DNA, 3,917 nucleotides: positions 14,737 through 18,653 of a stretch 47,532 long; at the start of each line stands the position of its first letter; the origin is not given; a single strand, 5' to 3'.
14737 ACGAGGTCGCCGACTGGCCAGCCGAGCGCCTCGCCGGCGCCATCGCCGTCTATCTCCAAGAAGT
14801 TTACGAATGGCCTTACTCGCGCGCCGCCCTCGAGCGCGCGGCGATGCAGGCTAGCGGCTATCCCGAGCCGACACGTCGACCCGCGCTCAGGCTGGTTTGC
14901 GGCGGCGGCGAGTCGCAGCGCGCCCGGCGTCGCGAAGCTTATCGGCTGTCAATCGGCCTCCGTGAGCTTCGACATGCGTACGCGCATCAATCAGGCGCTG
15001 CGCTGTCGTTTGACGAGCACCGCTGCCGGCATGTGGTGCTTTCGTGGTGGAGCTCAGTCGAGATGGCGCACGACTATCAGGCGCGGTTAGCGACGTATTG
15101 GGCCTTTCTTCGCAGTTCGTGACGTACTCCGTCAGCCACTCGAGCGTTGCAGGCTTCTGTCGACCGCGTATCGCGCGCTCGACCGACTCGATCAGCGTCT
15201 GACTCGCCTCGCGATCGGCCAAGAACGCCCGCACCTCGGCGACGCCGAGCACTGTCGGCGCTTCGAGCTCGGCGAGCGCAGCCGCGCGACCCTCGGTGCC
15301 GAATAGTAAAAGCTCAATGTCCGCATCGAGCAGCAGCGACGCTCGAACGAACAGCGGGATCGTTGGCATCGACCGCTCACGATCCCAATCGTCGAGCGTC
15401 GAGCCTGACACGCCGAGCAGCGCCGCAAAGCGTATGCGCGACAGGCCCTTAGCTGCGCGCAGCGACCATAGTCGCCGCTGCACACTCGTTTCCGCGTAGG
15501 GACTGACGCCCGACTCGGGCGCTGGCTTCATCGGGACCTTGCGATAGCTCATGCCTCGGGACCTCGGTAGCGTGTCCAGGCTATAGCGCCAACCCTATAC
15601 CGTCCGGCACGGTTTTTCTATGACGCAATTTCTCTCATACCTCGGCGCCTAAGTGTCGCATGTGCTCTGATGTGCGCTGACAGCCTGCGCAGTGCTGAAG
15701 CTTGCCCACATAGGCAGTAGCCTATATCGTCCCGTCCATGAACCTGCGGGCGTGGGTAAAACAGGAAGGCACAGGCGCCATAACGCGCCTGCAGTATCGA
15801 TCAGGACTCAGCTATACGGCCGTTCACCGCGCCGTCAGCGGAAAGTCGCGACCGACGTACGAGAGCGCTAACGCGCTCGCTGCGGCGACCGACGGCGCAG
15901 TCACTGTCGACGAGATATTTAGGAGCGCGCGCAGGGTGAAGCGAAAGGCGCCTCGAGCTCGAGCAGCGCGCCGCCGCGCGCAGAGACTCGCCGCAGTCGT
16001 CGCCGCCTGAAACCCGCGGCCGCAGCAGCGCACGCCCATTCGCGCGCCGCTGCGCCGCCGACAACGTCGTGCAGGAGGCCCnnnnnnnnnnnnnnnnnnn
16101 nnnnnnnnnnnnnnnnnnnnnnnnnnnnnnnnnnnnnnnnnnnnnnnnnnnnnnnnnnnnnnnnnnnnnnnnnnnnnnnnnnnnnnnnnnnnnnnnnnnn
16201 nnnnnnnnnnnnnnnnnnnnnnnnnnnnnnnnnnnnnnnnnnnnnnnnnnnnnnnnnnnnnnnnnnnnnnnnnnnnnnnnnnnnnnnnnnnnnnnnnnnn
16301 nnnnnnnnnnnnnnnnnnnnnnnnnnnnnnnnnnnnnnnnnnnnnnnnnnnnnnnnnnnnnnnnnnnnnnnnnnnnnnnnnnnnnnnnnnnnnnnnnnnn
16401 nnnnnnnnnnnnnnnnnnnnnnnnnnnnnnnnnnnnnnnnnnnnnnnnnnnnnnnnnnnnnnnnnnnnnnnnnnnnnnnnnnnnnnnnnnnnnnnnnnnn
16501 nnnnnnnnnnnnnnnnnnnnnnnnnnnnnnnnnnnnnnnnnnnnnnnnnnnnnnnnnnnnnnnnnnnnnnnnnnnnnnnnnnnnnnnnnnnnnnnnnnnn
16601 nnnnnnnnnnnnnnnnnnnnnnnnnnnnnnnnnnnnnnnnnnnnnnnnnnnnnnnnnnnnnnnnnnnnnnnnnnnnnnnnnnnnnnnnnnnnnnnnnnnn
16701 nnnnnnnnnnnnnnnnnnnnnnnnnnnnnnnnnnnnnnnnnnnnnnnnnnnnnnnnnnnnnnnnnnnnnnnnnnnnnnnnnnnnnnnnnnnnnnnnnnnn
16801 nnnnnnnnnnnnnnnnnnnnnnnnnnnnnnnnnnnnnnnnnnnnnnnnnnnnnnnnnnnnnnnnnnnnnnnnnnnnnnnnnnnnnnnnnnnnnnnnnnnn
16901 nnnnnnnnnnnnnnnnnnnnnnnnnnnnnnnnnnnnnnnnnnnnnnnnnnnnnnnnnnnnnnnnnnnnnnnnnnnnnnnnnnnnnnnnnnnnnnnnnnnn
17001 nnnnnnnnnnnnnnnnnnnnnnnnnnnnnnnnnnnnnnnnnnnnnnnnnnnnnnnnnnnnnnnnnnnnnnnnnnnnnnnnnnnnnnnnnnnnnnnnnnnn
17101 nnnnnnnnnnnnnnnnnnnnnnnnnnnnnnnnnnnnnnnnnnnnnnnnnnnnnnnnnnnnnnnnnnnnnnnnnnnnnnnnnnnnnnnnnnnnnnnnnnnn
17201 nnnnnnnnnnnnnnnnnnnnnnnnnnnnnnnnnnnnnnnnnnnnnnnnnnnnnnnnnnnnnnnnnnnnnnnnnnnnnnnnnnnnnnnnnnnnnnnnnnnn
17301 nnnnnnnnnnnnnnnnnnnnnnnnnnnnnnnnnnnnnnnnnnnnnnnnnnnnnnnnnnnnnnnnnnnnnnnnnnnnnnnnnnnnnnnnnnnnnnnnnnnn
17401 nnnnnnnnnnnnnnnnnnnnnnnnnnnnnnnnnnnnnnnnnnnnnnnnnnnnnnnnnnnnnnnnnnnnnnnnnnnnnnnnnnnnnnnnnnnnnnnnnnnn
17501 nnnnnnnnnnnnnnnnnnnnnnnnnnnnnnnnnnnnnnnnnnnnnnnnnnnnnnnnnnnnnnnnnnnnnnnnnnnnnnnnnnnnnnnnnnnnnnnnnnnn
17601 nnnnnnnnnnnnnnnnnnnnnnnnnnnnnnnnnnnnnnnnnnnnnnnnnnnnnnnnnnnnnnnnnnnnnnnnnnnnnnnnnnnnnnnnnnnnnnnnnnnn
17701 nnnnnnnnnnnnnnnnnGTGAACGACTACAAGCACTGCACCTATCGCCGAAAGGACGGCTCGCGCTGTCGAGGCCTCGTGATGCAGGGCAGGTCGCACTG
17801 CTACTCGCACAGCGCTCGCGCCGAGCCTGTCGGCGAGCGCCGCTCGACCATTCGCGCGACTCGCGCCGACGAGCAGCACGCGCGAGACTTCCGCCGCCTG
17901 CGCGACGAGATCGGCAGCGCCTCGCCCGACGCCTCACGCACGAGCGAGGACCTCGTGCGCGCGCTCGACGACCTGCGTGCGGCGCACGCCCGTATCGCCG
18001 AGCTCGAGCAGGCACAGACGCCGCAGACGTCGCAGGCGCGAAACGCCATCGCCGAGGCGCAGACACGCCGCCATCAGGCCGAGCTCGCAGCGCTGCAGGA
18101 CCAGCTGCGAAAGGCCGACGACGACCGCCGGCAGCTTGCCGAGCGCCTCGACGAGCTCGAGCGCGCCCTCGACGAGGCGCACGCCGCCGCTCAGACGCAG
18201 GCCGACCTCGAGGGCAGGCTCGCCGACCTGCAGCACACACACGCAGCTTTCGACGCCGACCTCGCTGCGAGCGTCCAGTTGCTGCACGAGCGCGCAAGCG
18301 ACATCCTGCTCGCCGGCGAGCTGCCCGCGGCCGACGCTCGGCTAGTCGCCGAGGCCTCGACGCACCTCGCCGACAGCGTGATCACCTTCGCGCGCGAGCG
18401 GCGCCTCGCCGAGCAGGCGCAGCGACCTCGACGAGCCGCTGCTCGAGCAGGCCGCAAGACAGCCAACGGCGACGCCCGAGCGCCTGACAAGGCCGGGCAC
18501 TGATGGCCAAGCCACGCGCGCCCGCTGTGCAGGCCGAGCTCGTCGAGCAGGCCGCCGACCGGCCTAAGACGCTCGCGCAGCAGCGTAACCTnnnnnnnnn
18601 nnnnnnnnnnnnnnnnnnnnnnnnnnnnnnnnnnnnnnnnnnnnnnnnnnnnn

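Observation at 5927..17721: Candidate phage-plasmid: two separate replication modules plus partition and Cre-like resolution genes in one tailed-phage genome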

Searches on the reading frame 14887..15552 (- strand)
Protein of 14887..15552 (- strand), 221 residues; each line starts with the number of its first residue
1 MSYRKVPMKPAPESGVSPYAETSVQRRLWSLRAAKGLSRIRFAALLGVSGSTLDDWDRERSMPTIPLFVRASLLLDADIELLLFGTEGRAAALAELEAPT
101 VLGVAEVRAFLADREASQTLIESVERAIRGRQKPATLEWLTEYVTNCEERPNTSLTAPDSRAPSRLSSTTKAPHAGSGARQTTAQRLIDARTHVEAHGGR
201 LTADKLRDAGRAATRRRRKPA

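Call 5: search_protein_families(library=pfam, proteins=[window:14887-15552:-], max_evalue=0.01)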
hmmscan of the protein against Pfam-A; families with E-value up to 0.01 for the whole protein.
window:14887-15552:- (221 aa): 3 families
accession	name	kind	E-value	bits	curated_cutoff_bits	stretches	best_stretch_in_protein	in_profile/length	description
PF13560.12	HTH_31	-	0.00013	22.6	27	1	26-79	4-58/64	Helix-turn-helix domain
PF01381.28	HTH_3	-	0.00055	20.4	23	1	31-80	4-53/55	Helix-turn-helix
PF07022.19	Phage_CI_repr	-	0.0036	18.1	22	1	38-87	14-62/65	Bacteriophage CI repressor helix-turn-helix domain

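Call 6: search_protein_families(library=phrogs, proteins=[window:14887-15552:-], max_evalue=0.01)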
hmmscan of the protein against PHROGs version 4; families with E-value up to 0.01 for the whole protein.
window:14887-15552:- (221 aa): 4 families
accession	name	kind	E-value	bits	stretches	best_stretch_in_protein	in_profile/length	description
phrog_2104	-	unknown function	7.9e-06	27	1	24-66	40-82/103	-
phrog_2328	-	transcription regulation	0.00011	23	1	13-86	6-78/128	transcriptional repressor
phrog_8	-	transcription regulation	0.00087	19.8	1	23-90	161-223/346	transcriptional regulator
phrog_4836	-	transcription regulation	0.001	19.7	1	21-100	73-147/194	CII-like regulator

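Call 7: search_protein_families(library=ncbifam, proteins=[window:14887-15552:-], max_evalue=0.01)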
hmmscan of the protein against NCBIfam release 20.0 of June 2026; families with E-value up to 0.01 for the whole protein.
window:14887-15552:- (221 aa): 3 families
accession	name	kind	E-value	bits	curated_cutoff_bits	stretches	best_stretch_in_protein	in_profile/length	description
NF041951.1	phage_RstR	subfamily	0.00038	20.7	80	1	23-90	2-69/108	RstR family transcriptional repressor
NF007257.0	PRK09706.1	subfamily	0.0011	18.8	101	1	23-102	5-85/135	transcriptional repressor DicA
NF007481.0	PRK10072.1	equivalog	0.0077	16.7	110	0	30-64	40-74/96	HTH-type transcriptional regulator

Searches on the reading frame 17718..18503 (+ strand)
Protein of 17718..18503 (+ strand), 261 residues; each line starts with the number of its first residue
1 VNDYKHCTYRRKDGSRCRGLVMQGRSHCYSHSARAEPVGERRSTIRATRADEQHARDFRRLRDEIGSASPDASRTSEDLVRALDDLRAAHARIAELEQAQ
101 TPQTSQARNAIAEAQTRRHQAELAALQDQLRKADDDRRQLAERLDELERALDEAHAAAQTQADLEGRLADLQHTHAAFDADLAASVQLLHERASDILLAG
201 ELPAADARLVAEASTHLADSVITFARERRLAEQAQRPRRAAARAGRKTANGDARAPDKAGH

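Call 5: search_protein_families(library=pfam, proteins=[window:17718-18503:+], max_evalue=0.01)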
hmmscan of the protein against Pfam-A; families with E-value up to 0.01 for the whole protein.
window:17718-18503:+ (261 aa): 1 family
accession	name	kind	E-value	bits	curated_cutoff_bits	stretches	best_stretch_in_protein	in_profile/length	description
PF12325.13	TMF_TATA_bd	-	0.0039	17.7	29.1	1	114-177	19-82/115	TATA element modulatory factor 1 TATA binding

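Call 6: search_protein_families(library=phrogs, proteins=[window:17718-18503:+], max_evalue=0.01)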
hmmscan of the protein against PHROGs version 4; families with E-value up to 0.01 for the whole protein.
window:17718-18503:+ (261 aa): 3 families
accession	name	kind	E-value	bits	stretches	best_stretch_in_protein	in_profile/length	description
phrog_77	-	DNA, RNA and nucleotide metabolism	0.00027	20.6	1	50-183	465-578/967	SbcC-like subunit of palindrome specific endonuclease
phrog_1499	-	unknown function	0.0079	16.5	1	69-182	180-292/427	-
phrog_15002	-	unknown function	0.0089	17.1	0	86-158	65-138/183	-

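Call 7: search_protein_families(library=ncbifam, proteins=[window:17718-18503:+], max_evalue=0.01)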
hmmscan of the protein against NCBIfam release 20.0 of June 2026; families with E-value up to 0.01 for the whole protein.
window:17718-18503:+ (261 aa): 5 families
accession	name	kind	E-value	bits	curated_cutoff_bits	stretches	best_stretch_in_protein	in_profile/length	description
NF045487.1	ASRP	equivalog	1.9e-05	23.5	300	1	52-173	316-474/593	archaea-specific SMC-related protein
TIGR02169.1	SMC_prok_A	equivalog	0.0011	16.7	729.4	1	53-165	390-507/1165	chromosome segregation protein SMC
NF003034.1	PRK03918.1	equivalog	0.0013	16.7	700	1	55-173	611-725/878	DNA double-strand break repair ATPase Rad50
TIGR02168.1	SMC_prok_B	equivalog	0.0021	15.8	567.35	1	50-197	708-857/1181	chromosome segregation protein SMC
NF033930.1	pneumo_PspA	exception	0.0026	16.5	850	1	48-193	177-321/659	pneumococcal surface protein A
